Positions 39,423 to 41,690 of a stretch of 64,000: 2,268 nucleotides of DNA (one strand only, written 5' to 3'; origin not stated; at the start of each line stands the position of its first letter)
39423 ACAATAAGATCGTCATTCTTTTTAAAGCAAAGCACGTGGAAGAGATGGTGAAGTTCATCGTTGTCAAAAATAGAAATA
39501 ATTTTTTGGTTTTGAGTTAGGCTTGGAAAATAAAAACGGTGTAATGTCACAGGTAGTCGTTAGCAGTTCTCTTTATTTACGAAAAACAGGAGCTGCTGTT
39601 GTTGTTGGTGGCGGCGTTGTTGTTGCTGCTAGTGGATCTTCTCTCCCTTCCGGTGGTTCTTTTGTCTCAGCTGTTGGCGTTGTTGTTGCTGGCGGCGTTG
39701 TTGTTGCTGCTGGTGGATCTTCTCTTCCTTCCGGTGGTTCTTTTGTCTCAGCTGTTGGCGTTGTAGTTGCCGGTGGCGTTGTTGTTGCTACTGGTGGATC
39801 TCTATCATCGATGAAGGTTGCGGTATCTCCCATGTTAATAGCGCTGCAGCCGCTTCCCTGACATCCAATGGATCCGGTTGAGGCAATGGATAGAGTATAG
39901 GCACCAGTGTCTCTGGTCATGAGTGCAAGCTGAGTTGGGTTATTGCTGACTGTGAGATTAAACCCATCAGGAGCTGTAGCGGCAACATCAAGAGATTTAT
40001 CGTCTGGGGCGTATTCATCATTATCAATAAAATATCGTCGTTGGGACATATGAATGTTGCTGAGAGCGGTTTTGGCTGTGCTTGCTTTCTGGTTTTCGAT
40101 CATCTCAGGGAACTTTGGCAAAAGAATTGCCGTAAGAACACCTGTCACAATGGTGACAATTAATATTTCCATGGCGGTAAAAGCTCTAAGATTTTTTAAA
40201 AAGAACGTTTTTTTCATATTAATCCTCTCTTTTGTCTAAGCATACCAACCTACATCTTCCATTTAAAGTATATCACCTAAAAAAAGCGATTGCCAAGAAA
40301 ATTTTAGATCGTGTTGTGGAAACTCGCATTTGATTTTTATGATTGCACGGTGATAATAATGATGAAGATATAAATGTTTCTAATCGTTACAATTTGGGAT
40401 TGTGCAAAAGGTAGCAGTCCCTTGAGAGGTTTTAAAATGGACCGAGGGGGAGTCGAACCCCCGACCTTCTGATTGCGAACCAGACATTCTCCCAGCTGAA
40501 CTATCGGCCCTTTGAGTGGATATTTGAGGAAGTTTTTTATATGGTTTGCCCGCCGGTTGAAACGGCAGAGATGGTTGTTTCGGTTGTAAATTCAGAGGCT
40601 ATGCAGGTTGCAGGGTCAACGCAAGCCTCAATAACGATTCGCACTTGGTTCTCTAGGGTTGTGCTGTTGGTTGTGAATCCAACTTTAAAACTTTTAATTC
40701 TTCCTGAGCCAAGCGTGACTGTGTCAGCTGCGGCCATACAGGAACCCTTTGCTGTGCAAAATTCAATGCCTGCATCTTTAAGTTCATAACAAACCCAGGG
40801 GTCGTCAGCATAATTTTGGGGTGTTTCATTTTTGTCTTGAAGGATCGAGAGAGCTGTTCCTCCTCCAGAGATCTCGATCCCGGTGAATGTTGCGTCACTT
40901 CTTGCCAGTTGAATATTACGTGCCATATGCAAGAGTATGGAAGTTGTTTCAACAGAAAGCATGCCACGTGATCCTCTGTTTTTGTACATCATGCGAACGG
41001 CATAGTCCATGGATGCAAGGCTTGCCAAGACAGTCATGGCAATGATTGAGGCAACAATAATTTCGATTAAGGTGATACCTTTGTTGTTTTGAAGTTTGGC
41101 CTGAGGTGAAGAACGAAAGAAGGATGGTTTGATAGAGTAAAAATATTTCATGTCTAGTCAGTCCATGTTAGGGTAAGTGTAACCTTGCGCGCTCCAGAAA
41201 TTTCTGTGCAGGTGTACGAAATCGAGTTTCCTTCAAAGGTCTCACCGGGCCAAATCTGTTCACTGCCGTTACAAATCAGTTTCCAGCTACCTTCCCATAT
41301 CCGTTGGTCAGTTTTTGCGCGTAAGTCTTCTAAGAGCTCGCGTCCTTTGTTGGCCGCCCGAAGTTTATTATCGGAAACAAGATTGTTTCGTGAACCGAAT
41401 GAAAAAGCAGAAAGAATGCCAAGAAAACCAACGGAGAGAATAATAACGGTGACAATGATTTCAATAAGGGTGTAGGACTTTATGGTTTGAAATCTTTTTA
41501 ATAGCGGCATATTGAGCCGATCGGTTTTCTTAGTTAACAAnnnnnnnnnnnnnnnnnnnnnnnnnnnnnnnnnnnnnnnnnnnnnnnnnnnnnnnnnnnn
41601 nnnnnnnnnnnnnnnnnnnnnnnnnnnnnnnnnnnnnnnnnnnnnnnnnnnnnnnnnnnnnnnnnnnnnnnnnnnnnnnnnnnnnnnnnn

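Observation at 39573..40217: Pilin with C-terminal Thr/Pro-rich 27-aa tandem repeats encoded by an 81-bp DNA repeat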

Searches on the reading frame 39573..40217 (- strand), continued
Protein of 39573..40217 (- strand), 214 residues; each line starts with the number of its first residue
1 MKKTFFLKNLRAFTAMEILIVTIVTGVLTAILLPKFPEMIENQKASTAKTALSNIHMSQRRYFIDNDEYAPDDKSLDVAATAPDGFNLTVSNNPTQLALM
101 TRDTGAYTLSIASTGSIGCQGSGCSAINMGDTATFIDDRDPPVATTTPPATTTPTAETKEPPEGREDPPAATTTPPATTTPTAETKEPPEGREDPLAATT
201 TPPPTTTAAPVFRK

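Call 71: list_cluster_members(proteins=[P0005, P0006, P0009, P0011, P0012, P0020, P0026, P0035, P0025, P0052])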
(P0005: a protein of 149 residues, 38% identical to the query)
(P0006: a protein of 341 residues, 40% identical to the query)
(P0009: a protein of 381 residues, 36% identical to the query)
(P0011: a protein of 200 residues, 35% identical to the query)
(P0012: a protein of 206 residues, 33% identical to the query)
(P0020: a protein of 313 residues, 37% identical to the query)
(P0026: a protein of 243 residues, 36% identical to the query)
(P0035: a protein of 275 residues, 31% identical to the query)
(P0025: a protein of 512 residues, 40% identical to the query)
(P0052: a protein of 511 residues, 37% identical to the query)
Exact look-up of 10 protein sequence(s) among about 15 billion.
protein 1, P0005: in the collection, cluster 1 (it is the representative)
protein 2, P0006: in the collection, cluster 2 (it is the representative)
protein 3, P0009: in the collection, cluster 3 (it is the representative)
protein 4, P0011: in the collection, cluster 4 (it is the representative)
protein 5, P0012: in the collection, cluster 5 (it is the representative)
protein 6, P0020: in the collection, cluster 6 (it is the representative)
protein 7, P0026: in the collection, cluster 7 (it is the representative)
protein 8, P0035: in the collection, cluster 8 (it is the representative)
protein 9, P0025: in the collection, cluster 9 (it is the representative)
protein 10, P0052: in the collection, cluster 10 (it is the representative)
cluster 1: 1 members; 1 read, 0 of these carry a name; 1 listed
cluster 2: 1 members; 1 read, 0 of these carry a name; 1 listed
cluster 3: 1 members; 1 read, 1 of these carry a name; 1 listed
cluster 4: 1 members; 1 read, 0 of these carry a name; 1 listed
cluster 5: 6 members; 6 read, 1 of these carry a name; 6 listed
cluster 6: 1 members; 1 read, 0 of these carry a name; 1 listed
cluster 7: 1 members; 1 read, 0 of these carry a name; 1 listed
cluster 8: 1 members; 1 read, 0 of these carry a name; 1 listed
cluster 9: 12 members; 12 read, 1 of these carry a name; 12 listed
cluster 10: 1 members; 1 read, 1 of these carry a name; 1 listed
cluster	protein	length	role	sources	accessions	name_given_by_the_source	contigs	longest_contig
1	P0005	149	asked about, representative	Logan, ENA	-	-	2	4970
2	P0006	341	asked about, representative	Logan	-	-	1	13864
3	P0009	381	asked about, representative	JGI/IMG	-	type II secretory pathway pseudopilin PulG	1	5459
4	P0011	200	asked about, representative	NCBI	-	-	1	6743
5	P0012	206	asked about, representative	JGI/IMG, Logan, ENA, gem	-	-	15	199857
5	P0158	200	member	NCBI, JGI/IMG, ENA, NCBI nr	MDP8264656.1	MAG: prepilin-type N-terminal cleavage/methylation domain-containing protein [Candidatus ... | prepilin-type N-terminal cleavage/methylation domain-containing protein [Candidatus ...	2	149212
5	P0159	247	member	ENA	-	-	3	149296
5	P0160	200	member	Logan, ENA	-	-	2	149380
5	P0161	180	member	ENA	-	-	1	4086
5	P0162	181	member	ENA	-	-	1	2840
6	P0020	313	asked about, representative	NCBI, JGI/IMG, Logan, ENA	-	-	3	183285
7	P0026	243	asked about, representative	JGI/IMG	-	-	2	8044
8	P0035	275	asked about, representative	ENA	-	-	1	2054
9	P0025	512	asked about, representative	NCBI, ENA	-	-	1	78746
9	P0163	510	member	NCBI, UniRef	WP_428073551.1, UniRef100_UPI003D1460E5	type IV pilin protein [Candidatus Avelusimicrobium aviculae] | type IV pilin protein n=1 Tax=Candidatus Avelusimicrobium aviculae TaxID=3416206 ...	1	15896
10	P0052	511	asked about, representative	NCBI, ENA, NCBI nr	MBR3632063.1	MAG: prepilin-type N-terminal cleavage/methylation domain-containing protein ... | prepilin-type N-terminal cleavage/methylation domain-containing protein ...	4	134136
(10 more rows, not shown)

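Call 73: find_encoding_contigs(protein=P0012, flank=3000, max_places=4)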
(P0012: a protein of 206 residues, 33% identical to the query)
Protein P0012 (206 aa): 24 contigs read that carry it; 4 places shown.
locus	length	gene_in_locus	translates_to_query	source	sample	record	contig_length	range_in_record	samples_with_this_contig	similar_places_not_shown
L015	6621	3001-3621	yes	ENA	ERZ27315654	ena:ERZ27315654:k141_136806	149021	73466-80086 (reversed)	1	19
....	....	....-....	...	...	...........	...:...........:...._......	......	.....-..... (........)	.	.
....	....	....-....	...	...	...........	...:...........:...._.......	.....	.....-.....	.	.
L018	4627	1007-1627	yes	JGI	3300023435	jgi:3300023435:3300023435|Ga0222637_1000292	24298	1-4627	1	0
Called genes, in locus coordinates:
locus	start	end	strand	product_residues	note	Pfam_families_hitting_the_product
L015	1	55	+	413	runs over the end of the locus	PF28597:T2SSF_N, PF00482:T2SSF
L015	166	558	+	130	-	PF07963:N_methyl (weak)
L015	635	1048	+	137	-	-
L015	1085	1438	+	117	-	-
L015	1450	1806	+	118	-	-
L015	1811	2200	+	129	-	-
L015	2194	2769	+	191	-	-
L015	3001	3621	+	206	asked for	-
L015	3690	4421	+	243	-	PF20260:PUA_4, PF04452:Methyltrans_RNA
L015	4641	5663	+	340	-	PF00154:RecA_N, PF08423:Rad51, PF06745:ATPase (faint), PF01637:ATPase_2 (weak), PF27531:MT3502_N (weak), PF21096:RecA_C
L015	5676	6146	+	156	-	PF21982:RecX_HTH1, PF02631:RecX_HTH2, PF21981:RecX_HTH3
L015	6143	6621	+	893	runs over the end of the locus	PF01411:tRNA-synt_2c, PF07973:tRNA_SAD, PF02272:DHHA1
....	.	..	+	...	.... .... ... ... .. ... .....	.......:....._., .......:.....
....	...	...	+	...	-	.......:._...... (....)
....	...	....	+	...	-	-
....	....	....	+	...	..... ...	-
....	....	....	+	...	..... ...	-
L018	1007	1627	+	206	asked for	-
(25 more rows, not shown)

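Call 74: find_encoding_contigs(protein=P0159, flank=3000, max_places=3)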
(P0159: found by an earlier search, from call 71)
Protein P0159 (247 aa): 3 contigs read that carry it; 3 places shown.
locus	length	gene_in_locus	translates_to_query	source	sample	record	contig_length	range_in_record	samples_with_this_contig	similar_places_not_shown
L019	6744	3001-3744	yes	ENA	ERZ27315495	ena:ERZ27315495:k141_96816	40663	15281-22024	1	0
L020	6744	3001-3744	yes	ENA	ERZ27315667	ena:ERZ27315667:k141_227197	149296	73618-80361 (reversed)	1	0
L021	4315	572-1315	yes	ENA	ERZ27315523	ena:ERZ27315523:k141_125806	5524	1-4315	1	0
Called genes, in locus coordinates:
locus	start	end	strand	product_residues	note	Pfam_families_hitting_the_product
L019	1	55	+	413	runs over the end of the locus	PF28597:T2SSF_N, PF00482:T2SSF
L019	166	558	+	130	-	PF07963:N_methyl (weak)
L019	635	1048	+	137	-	-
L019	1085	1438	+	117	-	-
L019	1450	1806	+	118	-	-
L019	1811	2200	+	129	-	-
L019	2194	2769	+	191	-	-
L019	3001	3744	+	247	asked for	-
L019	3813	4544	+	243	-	PF20260:PUA_4, PF04452:Methyltrans_RNA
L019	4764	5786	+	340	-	PF00154:RecA_N, PF08423:Rad51, PF06745:ATPase (faint), PF01637:ATPase_2 (weak), PF27531:MT3502_N (weak), PF21096:RecA_C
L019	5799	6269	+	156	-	PF21982:RecX_HTH1, PF02631:RecX_HTH2, PF21981:RecX_HTH3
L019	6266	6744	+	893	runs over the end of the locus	PF01411:tRNA-synt_2c, PF07973:tRNA_SAD, PF02272:DHHA1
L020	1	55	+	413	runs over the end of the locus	PF28597:T2SSF_N, PF00482:T2SSF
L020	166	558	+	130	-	PF07963:N_methyl (weak)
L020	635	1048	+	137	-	-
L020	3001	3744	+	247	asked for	-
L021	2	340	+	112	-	?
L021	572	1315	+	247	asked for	-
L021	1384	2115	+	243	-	PF20260:PUA_4, PF04452:Methyltrans_RNA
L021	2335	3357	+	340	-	PF00154:RecA_N, PF08423:Rad51, PF06745:ATPase (faint), PF01637:ATPase_2 (weak), PF27531:MT3502_N (weak), PF21096:RecA_C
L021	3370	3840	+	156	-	PF21982:RecX_HTH1, PF02631:RecX_HTH2, PF21981:RecX_HTH3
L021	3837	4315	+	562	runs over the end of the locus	?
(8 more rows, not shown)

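Call 78: search_solved_structures(query=A4, max_evalue=0.01)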
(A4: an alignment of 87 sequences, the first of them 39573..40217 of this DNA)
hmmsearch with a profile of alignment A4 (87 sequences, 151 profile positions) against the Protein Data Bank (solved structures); distinct sequences matched with E-value up to 0.01: 24.
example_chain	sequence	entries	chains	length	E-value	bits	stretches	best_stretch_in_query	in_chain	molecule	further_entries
8tj2_C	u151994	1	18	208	1.4e-17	67.2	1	10-74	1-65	Type IV major pilin protein PilA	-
9egp_A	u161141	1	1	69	1.1e-15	61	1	2-67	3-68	Geopilin domain 1 protein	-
6xxd_A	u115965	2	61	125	3.3e-14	56.3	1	10-99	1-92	PilA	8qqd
7tgg_A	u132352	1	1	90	4.1e-14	56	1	2-67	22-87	Geopilin domain 1 protein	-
5wda_A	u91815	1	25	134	1.6e-13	54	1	10-79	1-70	General secretion pathway protein G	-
1ay2_A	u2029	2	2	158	1.1e-11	48.1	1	10-80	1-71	TYPE 4 PILIN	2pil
5kua_A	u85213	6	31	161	1.5e-11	47.6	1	10-88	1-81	pilin | Neisseria meningitidis PilE variant SB-GATDH | Neisseria meningitidis PilE, SB-DATDH variant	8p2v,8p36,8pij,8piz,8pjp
2hi2_A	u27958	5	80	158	1.7e-11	47.5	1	10-76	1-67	Fimbrial protein | PilA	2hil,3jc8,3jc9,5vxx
2m7g_A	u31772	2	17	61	2e-11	47.2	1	10-67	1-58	Geopilin domain 1 protein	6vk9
8p3b_A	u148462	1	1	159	2.2e-11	47.1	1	10-78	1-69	Fimbrial protein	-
3sok_A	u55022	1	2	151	8e-10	42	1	10-48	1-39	Fimbrial protein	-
8tum_e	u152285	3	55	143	1.3e-09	41.4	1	10-50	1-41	Type IV major pilin protein PilA | Pilin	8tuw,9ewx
9lab_B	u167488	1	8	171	1.5e-09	41.1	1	5-45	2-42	MSHA major pilin subunit MshA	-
9laa_A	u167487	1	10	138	2.6e-09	40.4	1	3-41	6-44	Type IV pilin protein PilA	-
1oqw_A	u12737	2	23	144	3.5e-09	39.9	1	10-45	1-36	Fimbrial protein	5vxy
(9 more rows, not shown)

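Call 80: find_encoding_contigs(protein=P0002, flank=1000, max_places=2)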
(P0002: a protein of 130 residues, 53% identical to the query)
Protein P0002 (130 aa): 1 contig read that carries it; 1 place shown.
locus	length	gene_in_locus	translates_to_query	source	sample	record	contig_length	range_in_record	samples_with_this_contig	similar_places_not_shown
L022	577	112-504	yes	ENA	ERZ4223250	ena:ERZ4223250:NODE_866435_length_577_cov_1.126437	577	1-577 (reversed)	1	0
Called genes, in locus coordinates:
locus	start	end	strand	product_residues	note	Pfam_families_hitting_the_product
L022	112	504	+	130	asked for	-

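Call 89: predict_structure(alignment_id=A8)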
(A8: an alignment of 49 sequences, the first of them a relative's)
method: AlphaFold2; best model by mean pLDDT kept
length: 200 residues; sequences in the alignment: 49
mean_pLDDT: 88.5   pTM: 0.62
mean pLDDT of the five models: 88.5, 88.4, 87.9, 87.1, 87.1
residues with pLDDT >= 90: 152; 70-90: 17; 50-70: 28; < 50: 3
segments of 3 or more residues with pLDDT < 50: 138-140
pLDDT, mean of each block of 10 residues (from residue 1): 65 85 96 93 95 98 98 97 95 98 94 97 93 64 59 73 92 93 95 89
secondary structure, 60 per line:
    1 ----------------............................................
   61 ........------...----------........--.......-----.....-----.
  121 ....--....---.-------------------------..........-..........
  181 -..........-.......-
elements in order: H17-68 E88-95 E98-104 E110-114 E120-124 H127-130 H160-169 H171-180 H182-191 H193-199

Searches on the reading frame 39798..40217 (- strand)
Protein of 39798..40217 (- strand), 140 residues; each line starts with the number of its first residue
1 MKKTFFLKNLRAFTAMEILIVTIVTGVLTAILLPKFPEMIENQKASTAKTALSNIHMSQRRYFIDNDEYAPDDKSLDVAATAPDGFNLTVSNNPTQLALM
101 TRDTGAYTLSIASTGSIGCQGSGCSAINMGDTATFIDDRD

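Call 9: find_homologous_proteins(query=window:39798-40217:-, max_evalue=0.01)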
Query seq(140 aa) (140 aa): 1 proteins with E <= 0.01 among 18 candidates.
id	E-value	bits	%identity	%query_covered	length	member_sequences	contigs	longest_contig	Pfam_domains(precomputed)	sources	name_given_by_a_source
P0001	2.5e-83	294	99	100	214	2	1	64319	-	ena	-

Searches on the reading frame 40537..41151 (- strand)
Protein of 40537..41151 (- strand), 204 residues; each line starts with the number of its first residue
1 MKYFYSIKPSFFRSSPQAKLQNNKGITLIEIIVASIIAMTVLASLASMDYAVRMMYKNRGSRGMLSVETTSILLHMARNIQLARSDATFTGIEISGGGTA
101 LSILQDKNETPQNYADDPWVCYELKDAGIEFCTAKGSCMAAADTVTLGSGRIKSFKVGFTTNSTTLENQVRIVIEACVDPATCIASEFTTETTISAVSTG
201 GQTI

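Call 5: search_protein_families(library=pfam, proteins=[window:40537-41151:-], max_evalue=1)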
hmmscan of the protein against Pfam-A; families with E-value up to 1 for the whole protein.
window:40537-41151:- (204 aa): 1 family
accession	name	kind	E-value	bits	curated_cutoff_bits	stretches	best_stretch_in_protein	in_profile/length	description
PF07963.17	N_methyl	-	0.00034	20.5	21.2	1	22-45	3-26/27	Prokaryotic N-terminal methylation motif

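Call 6: search_protein_families(library=ncbifam, proteins=[window:40537-41151:-], max_evalue=1)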
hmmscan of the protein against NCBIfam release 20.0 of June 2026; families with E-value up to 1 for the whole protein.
window:40537-41151:- (204 aa): 4 families
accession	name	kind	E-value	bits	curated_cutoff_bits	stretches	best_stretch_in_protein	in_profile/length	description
NF038304.1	EPS_HpsC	equivalog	0.00047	19.8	200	1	19-59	16-54/318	hormogonium polysaccharide secretion pseudopilin HpsC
NF007848.0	PRK10557.1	equivalog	0.0057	16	120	1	21-139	8-133/192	prepilin peptidase-dependent protein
NF041013.1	T4P_ComGE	equivalog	0.055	13.6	49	1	21-45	1-26/83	competence type IV pilus minor pilin ComGE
TIGR01707.1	gspI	equivalog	0.088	13.3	44.35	1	25-51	1-28/101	type II secretion system minor pseudopilin GspI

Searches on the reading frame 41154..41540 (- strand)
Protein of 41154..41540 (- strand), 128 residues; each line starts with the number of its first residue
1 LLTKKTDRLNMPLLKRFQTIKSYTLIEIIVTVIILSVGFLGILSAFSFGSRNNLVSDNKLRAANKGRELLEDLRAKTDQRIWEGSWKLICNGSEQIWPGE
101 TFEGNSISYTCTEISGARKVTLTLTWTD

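Call 5: search_protein_families(library=pfam, proteins=[window:41154-41540:-], max_evalue=1)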
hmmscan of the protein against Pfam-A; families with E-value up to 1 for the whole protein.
window:41154-41540:- (128 aa): 1 family
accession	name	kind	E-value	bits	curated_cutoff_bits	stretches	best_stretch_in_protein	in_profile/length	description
PF07963.17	N_methyl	-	0.0029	17.6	21.2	1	22-43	6-27/27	Prokaryotic N-terminal methylation motif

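Call 6: search_protein_families(library=ncbifam, proteins=[window:41154-41540:-], max_evalue=1)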
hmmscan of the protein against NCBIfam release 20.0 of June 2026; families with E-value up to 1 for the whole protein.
window:41154-41540:- (128 aa): 7 families
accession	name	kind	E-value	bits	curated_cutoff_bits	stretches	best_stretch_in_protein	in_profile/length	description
TIGR02523.1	type_IV_pilV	equivalog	7.5e-06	26.5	52.2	1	24-79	5-60/139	type IV pilus modification protein PilV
NF047828.1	T3SSXpsI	equivalog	0.006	16.6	150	1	22-76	3-57/132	type II secretion system protein XpsI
TIGR02532.1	IV_pilin_GFxxxE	domain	0.013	15.4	16.3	1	24-42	5-23/24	prepilin-type N-terminal cleavage/methylation domain-containing protein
NF009584.0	PRK13024.1-4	equivalog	0.033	12.5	1171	1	12-84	452-523/759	protein translocase subunit SecDF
NF041002.1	pilin_ComGF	equivalog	0.11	12.7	80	1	21-53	2-34/139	competence type IV pilus minor pilin ComGF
NF006303.0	PRK08489.1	equivalog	0.12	12.9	145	1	15-41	90-116/129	NAD(P)H-quinone oxidoreductase subunit 3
NF041013.1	T4P_ComGE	equivalog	0.12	12.5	49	1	19-64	2-47/83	competence type IV pilus minor pilin ComGE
